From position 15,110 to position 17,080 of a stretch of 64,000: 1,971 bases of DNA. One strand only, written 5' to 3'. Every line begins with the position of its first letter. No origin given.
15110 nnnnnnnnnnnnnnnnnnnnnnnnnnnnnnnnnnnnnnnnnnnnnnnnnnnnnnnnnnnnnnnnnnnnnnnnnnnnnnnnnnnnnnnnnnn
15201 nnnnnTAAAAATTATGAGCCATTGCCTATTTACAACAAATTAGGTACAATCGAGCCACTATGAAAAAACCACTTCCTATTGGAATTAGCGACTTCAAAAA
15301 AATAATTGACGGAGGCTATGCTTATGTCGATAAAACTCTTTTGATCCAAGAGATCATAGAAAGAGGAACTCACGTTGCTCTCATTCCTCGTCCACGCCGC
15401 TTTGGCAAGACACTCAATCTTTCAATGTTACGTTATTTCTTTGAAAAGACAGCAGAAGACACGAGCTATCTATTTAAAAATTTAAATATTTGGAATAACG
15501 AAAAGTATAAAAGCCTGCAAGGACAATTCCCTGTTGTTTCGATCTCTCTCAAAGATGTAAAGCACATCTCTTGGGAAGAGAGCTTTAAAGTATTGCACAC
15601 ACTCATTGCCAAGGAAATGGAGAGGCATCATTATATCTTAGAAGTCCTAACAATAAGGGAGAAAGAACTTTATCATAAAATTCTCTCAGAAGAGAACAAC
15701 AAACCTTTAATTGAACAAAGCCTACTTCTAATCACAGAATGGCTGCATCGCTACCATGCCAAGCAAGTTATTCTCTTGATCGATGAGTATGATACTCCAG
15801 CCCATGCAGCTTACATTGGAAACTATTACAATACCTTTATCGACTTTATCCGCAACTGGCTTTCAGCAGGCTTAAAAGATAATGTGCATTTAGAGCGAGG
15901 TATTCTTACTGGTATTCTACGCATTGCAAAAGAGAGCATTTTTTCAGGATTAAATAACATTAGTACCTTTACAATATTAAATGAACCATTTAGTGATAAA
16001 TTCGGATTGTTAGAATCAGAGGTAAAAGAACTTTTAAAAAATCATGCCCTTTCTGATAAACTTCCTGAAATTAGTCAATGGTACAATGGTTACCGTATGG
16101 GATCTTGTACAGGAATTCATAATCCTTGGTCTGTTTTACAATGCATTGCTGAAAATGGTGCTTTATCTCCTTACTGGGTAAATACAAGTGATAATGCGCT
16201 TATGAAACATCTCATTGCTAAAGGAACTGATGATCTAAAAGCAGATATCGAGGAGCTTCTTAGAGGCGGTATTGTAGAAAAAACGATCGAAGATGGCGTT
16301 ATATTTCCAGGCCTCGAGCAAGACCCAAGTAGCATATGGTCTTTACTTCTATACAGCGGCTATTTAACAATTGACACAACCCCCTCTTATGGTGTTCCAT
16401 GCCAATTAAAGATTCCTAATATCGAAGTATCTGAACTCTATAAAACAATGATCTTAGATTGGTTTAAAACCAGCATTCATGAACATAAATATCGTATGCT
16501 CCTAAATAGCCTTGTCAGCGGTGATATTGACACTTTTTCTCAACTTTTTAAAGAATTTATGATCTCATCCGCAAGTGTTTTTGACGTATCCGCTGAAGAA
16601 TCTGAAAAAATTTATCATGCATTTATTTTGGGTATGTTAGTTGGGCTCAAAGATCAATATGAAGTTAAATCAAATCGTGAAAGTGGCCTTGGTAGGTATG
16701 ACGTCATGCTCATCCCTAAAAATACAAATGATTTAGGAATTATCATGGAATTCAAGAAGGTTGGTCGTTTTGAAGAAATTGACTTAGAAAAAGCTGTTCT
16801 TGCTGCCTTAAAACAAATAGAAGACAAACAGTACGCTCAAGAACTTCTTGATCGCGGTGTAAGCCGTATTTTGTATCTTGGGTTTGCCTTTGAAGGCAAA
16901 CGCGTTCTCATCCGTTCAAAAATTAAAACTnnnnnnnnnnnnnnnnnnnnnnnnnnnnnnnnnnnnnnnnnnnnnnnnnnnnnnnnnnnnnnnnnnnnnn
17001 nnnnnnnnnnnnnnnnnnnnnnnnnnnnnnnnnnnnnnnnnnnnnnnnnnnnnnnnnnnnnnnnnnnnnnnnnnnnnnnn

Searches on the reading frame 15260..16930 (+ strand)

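Call 23: search_protein_families(library=pfam, proteins=[window:15260-16930:+], max_evalue=0.0001)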
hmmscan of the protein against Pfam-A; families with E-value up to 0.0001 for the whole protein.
window:15260-16930:+ (557 aa): 2 families
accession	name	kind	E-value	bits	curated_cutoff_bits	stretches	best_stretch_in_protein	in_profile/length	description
PF09820.16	AAA-ATPase_like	-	7.7e-50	169.9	26.1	1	6-228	1-201/201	Predicted AAA-ATPase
PF08011.17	PDDEXK_9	-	3.9e-17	62.6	25.5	1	448-551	2-102/105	PD-(D/E)XK nuclease superfamily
